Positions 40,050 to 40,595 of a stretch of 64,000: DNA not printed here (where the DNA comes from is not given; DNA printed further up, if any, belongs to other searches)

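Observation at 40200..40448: Crh-like HPr homologue (His15 replaced, Ser46 kept) as the first gene of the rightward operon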

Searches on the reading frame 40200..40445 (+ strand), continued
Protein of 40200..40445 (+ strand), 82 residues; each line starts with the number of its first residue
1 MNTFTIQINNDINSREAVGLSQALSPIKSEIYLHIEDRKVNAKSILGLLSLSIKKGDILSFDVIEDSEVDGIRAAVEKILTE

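Call 35: find_encoding_contigs(protein=P0023, flank=8000, max_places=2)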
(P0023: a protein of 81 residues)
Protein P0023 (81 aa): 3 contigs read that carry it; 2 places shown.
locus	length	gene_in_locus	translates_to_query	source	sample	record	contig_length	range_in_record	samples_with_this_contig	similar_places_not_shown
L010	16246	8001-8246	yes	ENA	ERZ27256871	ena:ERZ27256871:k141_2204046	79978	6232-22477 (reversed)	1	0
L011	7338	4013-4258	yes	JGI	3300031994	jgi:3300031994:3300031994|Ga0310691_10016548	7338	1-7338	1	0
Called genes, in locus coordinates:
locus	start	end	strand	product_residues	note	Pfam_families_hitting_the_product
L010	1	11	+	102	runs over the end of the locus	-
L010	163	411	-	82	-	-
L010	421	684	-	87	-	-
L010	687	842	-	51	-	-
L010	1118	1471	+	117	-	-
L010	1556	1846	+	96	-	-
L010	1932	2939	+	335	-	PF00535:Glycos_transf_2, PF10111:Glyco_tranf_2_2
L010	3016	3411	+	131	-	-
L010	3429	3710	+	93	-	-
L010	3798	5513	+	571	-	PF07230:Portal_T4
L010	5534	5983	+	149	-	-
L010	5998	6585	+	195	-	-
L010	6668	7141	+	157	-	-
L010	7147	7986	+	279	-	-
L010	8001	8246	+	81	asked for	PF00381:PTS-HPr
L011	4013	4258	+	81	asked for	PF00381:PTS-HPr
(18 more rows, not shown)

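Call 36: search_dna_similar(query=P0165, collection=phages, mode=protein, max_evalue=0.01, max_rows=30)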
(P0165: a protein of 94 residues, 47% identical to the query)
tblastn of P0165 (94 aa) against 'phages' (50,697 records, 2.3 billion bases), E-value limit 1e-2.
Records with a match: 7; places in all: 7; records where one place covers at least 80% of the query: 0.
Best place of each record, by identity: <60% 7.
By first word of the organism name: Bacteriophage 7.
By host as written in the record: - 7.
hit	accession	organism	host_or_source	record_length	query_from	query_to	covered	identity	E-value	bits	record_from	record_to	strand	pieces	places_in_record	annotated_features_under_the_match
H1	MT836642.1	Bacteriophage sp.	human fecal samples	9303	1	69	73%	37.7%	8e-4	42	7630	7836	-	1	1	record has no annotation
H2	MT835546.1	Bacteriophage sp.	human fecal samples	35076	1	64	68%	39.1%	2e-6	49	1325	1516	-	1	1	record has no annotation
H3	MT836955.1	Bacteriophage sp.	human fecal samples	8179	1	69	73%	34.8%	3e-3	40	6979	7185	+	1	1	record has no annotation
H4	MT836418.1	Bacteriophage sp.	human fecal samples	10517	1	69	73%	34.8%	3e-3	40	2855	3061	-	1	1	record has no annotation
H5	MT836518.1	Bacteriophage sp.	human fecal samples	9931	1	64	68%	37.5%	1e-4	44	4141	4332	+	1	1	record has no annotation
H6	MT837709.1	Bacteriophage sp.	human fecal samples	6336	1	64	68%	35.9%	1e-4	44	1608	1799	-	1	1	record has no annotation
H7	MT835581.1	Bacteriophage sp.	human fecal samples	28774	16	64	52%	46.9%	6e-6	48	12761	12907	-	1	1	record has no annotation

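Call 37: search_dna_similar(query=P0022, collection=phages, mode=protein, max_evalue=0.01, max_rows=30)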
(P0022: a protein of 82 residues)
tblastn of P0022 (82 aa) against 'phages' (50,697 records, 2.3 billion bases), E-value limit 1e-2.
Records with a match: 7; places in all: 7; records where one place covers at least 80% of the query: 1.
Best place of each record, by identity: <60% 7.
By first word of the organism name: Bacteriophage 6; Staphylococcus 1.
By host as written in the record: - 6; Staphylococcus aureus 1.
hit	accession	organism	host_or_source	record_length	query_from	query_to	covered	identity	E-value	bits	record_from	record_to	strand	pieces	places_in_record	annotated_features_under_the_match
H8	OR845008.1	Staphylococcus phage SA 1306 Kay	Staphylococcus aureus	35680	2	81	98%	32.5%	2e-5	46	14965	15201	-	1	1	record has no annotation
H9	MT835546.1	Bacteriophage sp.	human fecal samples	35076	6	65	73%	40.0%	1e-4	44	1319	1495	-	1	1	record has no annotation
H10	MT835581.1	Bacteriophage sp.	human fecal samples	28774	12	65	66%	44.4%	2e-5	46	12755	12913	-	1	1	record has no annotation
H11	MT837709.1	Bacteriophage sp.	human fecal samples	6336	12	65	66%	44.4%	2e-5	46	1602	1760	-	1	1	record has no annotation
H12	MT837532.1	Bacteriophage sp.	human fecal samples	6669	3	65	77%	36.5%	2e-4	43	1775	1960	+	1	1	record has no annotation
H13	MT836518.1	Bacteriophage sp.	human fecal samples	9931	6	65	73%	38.3%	3e-5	45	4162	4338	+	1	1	record has no annotation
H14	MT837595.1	Bacteriophage sp.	human fecal samples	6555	30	65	44%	44.4%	7e-4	42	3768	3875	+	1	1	record has no annotation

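Call 39: find_encoding_contigs(protein=P0018, flank=8000, max_places=2)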
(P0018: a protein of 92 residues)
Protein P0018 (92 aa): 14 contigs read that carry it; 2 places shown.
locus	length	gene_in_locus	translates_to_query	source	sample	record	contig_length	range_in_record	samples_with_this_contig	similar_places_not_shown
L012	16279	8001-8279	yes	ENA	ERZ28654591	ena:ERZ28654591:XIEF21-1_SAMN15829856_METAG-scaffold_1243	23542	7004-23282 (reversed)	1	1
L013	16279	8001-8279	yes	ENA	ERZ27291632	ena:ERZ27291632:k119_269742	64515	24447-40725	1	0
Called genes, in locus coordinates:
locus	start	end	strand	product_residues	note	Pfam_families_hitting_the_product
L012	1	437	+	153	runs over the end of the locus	PF06356:DUF1064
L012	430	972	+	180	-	-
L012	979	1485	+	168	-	-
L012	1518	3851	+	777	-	-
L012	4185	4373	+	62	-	-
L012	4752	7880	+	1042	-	-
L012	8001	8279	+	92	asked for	PF00381:PTS-HPr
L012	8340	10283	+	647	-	-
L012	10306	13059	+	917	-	PF13306:LRR_5 (weak)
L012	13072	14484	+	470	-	PF11962:Peptidase_G2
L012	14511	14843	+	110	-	-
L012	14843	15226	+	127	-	-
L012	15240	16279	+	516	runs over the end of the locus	PF01510:Amidase_2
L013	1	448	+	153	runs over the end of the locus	PF06356:DUF1064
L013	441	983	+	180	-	-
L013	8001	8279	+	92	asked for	PF00381:PTS-HPr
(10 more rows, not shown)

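Call 40: find_encoding_contigs(protein=P0231, flank=8000, max_places=2)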
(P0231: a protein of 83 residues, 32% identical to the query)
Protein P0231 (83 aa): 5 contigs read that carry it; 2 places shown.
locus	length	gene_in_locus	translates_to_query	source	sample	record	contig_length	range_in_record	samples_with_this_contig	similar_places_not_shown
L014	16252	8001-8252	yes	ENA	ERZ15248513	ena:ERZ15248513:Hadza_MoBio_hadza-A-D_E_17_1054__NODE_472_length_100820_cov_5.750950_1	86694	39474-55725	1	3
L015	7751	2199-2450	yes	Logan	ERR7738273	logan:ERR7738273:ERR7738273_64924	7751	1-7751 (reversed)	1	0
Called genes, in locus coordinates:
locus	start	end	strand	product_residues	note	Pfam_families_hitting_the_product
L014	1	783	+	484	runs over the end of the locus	PF27290:YonD_N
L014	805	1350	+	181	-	-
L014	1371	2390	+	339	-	PF27364:YonB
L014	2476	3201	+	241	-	-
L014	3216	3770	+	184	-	-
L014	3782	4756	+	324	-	-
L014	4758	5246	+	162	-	PF27256:YomW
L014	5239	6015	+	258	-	-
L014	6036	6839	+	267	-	PF27173:YomU_Tube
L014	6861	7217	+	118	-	-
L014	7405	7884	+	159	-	PF05866:RusA (weak)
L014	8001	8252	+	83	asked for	PF00381:PTS-HPr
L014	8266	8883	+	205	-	-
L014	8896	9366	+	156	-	PF27376:YomN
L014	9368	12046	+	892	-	-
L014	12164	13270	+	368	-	-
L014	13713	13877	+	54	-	-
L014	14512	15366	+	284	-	-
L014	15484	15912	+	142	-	-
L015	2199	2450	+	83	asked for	PF00381:PTS-HPr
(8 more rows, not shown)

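Call 44: find_related_loci(query=A2, collection=genome_contigs, flank=8000)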
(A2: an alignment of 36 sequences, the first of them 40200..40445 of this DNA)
Query A2 (82 aa) in genome_contigs; peptide patterns used: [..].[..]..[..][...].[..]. (x = any residue, [..] = any of these).
600 stretches matched a pattern (row limit reached: there are more); 414 encode a relative of the query (tblastn E <= 1e-3); the best 80 are kept; 80 distinct loci.
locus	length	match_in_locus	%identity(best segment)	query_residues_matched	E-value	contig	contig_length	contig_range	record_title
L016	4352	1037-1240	40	1-68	2e-11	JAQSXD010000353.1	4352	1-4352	MAG: Bacillota bacterium isolate L_E1_T20_A_bin.112 scaffold_39519, whole genome shotgun sequence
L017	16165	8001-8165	46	12-68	9e-11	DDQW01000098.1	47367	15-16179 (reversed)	MAG TPA_asm: Clostridiales bacterium UBA2432 UBA2432_contig_241, whole genome shotgun sequence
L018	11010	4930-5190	39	1-82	2e-10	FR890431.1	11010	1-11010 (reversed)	Clostridium sp. CAG:448 genomic scaffold, scf116, whole genome shotgun sequence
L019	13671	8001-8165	44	12-68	4e-10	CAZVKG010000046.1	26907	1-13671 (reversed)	MAG TPA_asm: uncultured Eubacteriales bacterium isolate SRP241341_co1_252 genome assembly, contig: NODE_2074_length_2690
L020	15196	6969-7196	38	6-79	1e-9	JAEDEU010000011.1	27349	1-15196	MAG: Clostridiaceae bacterium isolate MAG066 NODE_1180_length_27349_cov_70.640654, whole genome shotgun sequence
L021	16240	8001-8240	40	6-82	1e-9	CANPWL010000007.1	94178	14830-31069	MAG: uncultured Clostridia bacterium isolate Lapin-004__bin14 genome assembly, contig: Lapin-004__NODE_209_length_94178_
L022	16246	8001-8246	38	1-77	1e-9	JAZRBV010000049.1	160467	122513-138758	MAG: Eubacteriales bacterium isolate T1900045124_TC20190118.MAGScoT_cleanbin_000005 SGB_4856_k141_2465814, whole genome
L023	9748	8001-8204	41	1-68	2e-9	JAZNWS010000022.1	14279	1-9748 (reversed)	MAG: Eubacteriales bacterium isolate T1900044782_TS20190248.MAGScoT_cleanbin_000090 SGB_2579_k141_1111736, whole genome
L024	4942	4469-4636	43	5-60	2e-9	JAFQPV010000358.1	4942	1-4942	MAG: Clostridia bacterium isolate RGIG2041 Goat_Colon-2__c714308, whole genome shotgun sequence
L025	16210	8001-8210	37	5-74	3e-9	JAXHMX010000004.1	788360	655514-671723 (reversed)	MAG: Candidatus Neomarinimicrobiota bacterium isolate Salar_de_Ascotan_soil_MAG_ASO67 contig_3205_polypolish, whole geno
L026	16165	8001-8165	44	2-56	4e-9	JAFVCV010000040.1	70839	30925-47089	MAG: Ruminococcus sp. isolate RGIG5054 Roe_deer_Rumen.Co__c926274, whole genome shotgun sequence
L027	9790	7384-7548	44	2-56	4e-9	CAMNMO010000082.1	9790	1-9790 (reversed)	MAG: uncultured Ruminococcus sp. isolate SRR873597_bin.128_metaWRAP_v1.3_MAG genome assembly, contig: NODE.19289_length_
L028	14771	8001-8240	39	6-82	4e-9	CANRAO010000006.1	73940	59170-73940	MAG: uncultured Clostridia bacterium isolate Lapin-016__bin86 genome assembly, contig: Lapin-016__NODE_311_length_73940_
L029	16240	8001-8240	39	6-82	4e-9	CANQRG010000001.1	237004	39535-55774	MAG: uncultured Clostridia bacterium isolate Lapin-008__bin49 genome assembly, contig: Lapin-008__NODE_20_length_237004_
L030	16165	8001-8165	44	2-56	4e-9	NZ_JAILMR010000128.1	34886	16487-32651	MAG: Ruminococcus sp. isolate RUI259 k141_3278983_flag=0_multi=26.9850_len=34886, whole genome shotgun sequence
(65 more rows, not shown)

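Call 45: predict_structure(alignment_id=A2)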
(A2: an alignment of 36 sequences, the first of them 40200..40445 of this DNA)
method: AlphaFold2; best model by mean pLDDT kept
length: 82 residues; sequences in the alignment: 36
mean_pLDDT: 94.2   pTM: 0.81
mean pLDDT of the five models: 94.2, 93.2, 93.1, 92.7, 92.6
residues with pLDDT >= 90: 77; 70-90: 5; 50-70: 0; < 50: 0
segments of 3 or more residues with pLDDT < 50: none
pLDDT, mean of each block of 10 residues (from residue 1): 93 96 95 94 97 95 93 94 82
secondary structure, 60 per line:
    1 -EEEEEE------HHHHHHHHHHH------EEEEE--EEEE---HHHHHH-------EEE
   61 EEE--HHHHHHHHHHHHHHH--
elements in order: E2-7 H14-24 E31-35 E38-41 H45-50 E58-63 H66-80

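Call 49: fold_search(model_id=the predicted structure, library=pdb)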
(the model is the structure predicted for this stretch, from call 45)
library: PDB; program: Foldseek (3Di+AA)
matches with E <= 10: 473; with E <= 0.001: 37
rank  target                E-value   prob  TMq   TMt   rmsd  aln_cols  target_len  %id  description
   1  3le1_A                5.9e-08  1.00  0.85  0.80   1.9        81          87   33  Crystal structure of apoHPr monomer from Thermoanaerobacter tengcongensis (released 2010-12-15)
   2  3lfg_B                9.3e-08  1.00  0.85  0.79   1.7        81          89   34  Crystal structure of HPr-C-His from Thermoanaerobacter tengcongensis (released 2010-12-15)
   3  3le3_A                2.0e-07  1.00  0.84  0.79   1.9        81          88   33  Crystal structure of apoHPr monomer from Thermoanaerobacter tengcongensis (released 2010-12-15)
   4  3lnw_A                2.2e-07  1.00  0.85  0.82   1.7        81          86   34  Close correlation of protein thermostability and self-buried area rate revealed by crystal structure of HPr from Therm (released 2011-02-16)
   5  3le1_B                3.0e-07  1.00  0.85  0.83   2.1        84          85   33  Crystal structure of apoHPr monomer from Thermoanaerobacter tengcongensis (released 2010-12-15)
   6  2hpr                  1.6e-06  1.00  0.83  0.79   1.7        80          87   30  HISTIDINE-CONTAINING PHOSPHOCARRIER PROTEIN HPR MUTANT WITH MET 51 REPLACED BY VAL AND SER 83 REPLACED BY CYS (M51V, S83 (released 1993-01-15)
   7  7ff5_A                3.1e-06  1.00  0.86  0.84   1.7        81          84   30  The crystal structure of Ruminiclostridium cellulolyticum Phosphocarrier (released 2022-07-27)
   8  9s8k_G                3.3e-06  1.00  0.87  0.86   1.8        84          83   21  Structure of glycogen phosphorylase - tetrameric form - in complex with HPr from Escherichia coli (released 2026-04-08)
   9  1ptf                  3.3e-06  1.00  0.82  0.77   2.1        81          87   31  THE 1.6 ANGSTROMS STRUCTURE OF HISTIDINE-CONTAINING PHOSPHOTRANSFER PROTEIN HPR FROM STREPTOCOCCUS FAECALIS (released 1994-01-31)
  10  3ihs_B                3.5e-06  1.00  0.85  0.83   1.8        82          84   24  Crystal Structure of a Phosphocarrier Protein HPr from Bacillus anthracis str. Ames (released 2009-08-11)
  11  1zvv_J                3.5e-06  1.00  0.80  0.78   2.1        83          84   28  Crystal structure of a ccpa-crh-dna complex (released 2006-02-07)
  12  1rzr_L                7.2e-06  1.00  0.83  0.79   2.2        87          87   30  crystal structure of transcriptional regulator-phosphoprotein-DNA complex (released 2004-10-12)
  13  2hid_MODEL_1_A        8.2e-06  1.00  0.74  0.70   2.8        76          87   32  REFINED NMR STRUCTURE OF PHOSPHOCARRIER HISTIDINE CONTAINING PROTEIN FROM BACILLUS SUBTILIS (released 1996-11-08)
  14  1txe_MODEL_1_A        8.8e-06  1.00  0.79  0.75   2.5        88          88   32  Solution structure of the active-centre mutant Ile14Ala of the histidine-containing phosphocarrier protein (HP (released 2005-03-08)
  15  1kkl_J                9.4e-06  1.00  0.85  0.79   1.6        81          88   30  L.casei HprK/P in complex with B.subtilis HPr (released 2002-08-28)
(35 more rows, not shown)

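Call 50: fold_search(model_id=the predicted structure, library=viral)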
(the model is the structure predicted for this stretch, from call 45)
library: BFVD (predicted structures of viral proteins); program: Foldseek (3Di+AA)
matches with E <= 10: 458; with E <= 0.001: 0
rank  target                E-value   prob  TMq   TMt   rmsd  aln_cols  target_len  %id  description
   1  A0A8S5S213            1.6e-03  1.00  0.69  0.68   3.3        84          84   17  PTS HPr component phosphorylation site [Siphoviridae sp. ctCIv11]
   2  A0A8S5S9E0            3.3e-03  1.00  0.68  0.64   2.8        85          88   13  HPr domain-containing protein [Phage sp. ctGns7]
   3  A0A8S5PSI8            1.2e-02  1.00  0.63  0.63   3.3        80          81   19  Catabolite control protein A [Siphoviridae sp. ct96x5]
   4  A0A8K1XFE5            1.8e-01  0.25  0.33  0.07   8.4        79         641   14  (no name in the UniProt tables at hand)
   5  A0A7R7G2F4            2.0e-01  0.47  0.45  0.40   4.7        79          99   14  (no name in the UniProt tables at hand)
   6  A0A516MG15            2.1e-01  0.66  0.51  0.39   8.0        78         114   17  (no name in the UniProt tables at hand)
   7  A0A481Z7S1            2.1e-01  0.23  0.36  0.18   5.4        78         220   17  Uncharacterized protein [Pithovirus LCPAC304]
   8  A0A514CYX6            2.2e-01  0.63  0.47  0.36   5.9        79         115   11  Uncharacterized protein [Leviviridae sp.]
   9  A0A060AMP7            2.4e-01  0.51  0.46  0.51   5.7        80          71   15  (no name in the UniProt tables at hand)
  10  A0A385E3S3            2.4e-01  0.38  0.45  0.21   4.8        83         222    8  (no name in the UniProt tables at hand)
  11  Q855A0                3.1e-01  0.18  0.38  0.34  10.3        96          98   10  Uncharacterized protein [Mycobacterium virus Che8]
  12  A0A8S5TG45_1          3.3e-01  0.21  0.38  0.04   8.4        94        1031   13  BspA family leucine-rich repeat surface protein [Myoviridae sp. ctIty1]
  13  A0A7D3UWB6            3.8e-01  0.21  0.35  0.09   5.0        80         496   14  Nonstructural protein [Parvoviridae sp.]
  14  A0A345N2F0            4.6e-01  0.28  0.45  0.28   4.9       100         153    9  (no name in the UniProt tables at hand)
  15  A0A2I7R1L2            4.6e-01  0.12  0.33  0.16  10.6        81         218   16  (no name in the UniProt tables at hand)
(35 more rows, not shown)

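Call 61: find_encoding_contigs(protein=P0229, flank=7000, max_places=1)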
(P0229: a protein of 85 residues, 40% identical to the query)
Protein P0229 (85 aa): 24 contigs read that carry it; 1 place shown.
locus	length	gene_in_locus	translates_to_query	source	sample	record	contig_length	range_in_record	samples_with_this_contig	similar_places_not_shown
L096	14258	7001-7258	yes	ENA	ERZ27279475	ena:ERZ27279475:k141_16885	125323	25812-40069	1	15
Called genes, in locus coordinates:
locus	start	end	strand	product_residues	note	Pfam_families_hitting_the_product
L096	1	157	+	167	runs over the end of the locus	-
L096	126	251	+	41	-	-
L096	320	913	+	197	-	PF04647:AgrB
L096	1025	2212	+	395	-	PF12323:HTH_OrfB_IS605, PF01385:OrfB_IS605, PF07282:Cas12f1-like_TNB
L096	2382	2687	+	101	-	-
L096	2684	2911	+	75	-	-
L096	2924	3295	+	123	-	-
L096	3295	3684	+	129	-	-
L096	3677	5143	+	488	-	PF18454:Mtd_N (faint)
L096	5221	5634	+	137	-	-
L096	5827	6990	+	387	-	PF27386:YonJ_N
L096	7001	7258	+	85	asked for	PF00381:PTS-HPr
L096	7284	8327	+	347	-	PF27269:YonG_N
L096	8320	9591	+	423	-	-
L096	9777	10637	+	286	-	PF01844:HNH (faint), PF24308:DUF7487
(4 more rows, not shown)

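Call 62: find_encoding_contigs(protein=P0204, flank=7000, max_places=1)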
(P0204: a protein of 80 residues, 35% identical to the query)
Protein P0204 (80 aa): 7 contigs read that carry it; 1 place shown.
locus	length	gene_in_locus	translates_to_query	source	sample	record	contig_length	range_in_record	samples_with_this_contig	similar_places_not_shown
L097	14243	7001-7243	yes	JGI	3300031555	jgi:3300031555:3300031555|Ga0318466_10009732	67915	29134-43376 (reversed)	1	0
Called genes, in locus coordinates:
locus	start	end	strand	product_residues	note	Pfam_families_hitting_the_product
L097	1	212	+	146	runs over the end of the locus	-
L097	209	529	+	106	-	-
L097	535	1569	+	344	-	PF27289:YomX_N (weak)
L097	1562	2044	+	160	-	PF27256:YomW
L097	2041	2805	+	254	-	PF27211:YomV_2nd (weak)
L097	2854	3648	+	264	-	PF27173:YomU_Tube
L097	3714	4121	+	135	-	-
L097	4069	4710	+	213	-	PF06356:DUF1064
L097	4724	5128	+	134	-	-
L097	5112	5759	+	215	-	-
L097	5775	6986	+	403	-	PF13638:PIN_4, PF02562:PhoH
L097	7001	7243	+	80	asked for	PF00381:PTS-HPr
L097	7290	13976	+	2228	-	PF10145:PhageMin_Tail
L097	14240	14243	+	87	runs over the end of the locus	-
